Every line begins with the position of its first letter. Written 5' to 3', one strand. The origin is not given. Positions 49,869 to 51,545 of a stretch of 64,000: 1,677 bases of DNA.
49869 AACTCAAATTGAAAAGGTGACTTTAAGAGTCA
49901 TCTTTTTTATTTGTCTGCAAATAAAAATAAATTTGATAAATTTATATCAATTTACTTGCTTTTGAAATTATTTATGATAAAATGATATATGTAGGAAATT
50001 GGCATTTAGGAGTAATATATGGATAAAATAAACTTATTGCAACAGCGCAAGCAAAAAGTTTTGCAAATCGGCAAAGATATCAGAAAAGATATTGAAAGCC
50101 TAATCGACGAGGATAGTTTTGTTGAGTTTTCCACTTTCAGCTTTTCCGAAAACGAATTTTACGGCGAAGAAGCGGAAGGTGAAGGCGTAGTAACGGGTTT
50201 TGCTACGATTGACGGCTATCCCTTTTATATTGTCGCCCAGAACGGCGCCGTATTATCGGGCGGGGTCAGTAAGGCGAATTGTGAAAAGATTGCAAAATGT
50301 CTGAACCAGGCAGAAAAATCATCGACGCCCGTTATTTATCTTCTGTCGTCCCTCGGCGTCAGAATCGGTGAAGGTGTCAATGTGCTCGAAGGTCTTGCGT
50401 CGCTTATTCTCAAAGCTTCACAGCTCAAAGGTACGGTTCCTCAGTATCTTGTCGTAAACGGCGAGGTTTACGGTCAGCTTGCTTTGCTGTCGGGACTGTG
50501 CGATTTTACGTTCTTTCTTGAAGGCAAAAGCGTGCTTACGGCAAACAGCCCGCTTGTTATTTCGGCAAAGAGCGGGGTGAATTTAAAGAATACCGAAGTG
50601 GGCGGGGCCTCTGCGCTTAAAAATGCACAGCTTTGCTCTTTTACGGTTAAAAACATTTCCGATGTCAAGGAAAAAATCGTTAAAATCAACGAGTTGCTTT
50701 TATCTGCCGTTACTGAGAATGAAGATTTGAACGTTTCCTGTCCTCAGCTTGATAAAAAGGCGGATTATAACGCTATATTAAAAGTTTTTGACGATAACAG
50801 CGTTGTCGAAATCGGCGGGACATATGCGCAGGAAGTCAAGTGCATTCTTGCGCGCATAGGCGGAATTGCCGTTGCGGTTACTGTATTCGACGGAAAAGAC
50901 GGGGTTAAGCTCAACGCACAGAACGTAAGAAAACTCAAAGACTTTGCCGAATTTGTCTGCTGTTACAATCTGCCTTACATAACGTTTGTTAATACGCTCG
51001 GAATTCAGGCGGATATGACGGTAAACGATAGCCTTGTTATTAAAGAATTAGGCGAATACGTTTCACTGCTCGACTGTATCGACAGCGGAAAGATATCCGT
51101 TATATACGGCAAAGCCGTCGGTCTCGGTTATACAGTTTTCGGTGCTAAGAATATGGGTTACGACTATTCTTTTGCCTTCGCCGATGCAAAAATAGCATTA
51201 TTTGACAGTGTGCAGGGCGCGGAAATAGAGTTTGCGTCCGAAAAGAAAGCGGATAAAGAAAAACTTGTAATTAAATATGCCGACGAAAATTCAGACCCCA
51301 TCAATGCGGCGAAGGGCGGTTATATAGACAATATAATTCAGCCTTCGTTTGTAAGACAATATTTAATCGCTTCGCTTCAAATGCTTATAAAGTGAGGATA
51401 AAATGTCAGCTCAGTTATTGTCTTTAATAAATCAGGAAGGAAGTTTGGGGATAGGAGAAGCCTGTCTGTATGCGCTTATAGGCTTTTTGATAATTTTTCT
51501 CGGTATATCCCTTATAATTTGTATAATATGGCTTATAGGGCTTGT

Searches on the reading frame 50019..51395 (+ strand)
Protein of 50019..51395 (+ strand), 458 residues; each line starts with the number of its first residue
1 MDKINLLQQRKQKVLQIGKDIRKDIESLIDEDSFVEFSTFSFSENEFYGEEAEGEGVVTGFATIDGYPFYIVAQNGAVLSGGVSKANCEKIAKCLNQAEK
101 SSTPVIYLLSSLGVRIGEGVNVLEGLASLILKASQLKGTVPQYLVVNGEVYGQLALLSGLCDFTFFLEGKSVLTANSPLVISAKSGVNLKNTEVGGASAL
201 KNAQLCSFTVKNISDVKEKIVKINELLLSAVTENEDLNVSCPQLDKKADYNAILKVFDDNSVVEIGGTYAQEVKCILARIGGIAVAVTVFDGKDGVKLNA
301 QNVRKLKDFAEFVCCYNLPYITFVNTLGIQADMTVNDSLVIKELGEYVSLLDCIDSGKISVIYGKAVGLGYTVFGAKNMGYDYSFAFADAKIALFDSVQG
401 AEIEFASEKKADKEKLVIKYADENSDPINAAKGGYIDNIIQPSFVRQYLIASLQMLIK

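Call 15: search_protein_families(library=pfam, proteins=[window:50019-51395:+])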
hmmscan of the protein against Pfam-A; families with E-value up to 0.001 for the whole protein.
window:50019-51395:+ (458 aa): 1 family
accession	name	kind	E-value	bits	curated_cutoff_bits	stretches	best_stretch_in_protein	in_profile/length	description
PF01039.27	Carboxyl_trans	-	2.3e-49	168.8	22.3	1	21-456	10-478/493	Carboxyl transferase domain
